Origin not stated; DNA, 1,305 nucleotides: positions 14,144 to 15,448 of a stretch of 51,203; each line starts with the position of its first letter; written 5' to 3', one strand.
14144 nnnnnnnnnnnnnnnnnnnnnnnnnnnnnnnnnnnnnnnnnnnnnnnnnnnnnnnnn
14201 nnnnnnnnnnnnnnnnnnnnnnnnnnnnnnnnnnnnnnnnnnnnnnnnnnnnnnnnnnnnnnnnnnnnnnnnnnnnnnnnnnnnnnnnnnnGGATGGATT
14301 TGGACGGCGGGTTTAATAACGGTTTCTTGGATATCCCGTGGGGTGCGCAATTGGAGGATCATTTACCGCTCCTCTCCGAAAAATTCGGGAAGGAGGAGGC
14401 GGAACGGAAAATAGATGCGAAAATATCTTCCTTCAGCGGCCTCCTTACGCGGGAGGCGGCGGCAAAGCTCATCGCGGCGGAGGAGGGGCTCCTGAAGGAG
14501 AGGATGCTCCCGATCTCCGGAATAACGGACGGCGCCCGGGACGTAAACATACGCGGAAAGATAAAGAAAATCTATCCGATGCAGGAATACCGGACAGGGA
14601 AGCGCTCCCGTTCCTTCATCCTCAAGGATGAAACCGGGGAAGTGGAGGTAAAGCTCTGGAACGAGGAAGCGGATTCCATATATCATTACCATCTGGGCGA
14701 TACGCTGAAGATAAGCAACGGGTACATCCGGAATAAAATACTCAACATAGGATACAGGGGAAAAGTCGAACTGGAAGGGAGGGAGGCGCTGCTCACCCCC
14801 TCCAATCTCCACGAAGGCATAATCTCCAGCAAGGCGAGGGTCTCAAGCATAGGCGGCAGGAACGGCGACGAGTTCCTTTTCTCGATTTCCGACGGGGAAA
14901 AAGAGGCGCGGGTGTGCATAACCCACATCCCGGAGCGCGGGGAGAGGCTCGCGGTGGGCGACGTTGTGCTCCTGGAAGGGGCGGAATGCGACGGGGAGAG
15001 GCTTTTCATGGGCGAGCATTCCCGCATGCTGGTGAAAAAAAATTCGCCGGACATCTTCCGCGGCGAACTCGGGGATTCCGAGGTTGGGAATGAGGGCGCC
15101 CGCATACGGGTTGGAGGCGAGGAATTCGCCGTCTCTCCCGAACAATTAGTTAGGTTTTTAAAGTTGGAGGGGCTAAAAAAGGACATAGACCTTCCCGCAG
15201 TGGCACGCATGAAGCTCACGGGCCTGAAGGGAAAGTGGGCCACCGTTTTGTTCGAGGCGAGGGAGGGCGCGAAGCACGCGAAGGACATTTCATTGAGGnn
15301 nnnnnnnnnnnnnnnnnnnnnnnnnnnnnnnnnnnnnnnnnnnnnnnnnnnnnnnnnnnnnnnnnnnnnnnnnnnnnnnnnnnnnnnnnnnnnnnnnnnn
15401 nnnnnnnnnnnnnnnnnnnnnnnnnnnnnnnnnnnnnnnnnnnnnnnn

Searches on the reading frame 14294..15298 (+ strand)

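Call 10: search_protein_families(library=pfam, proteins=[window:14294-15298:+], max_evalue=0.001)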
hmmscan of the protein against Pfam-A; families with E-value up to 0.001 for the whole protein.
window:14294-15298:+ (335 aa): 1 family
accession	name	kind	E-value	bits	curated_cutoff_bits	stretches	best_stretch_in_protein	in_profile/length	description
PF01336.31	tRNA_anti-codon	-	5.1e-09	36.4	27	1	84-159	1-66/75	OB-fold nucleic acid binding domain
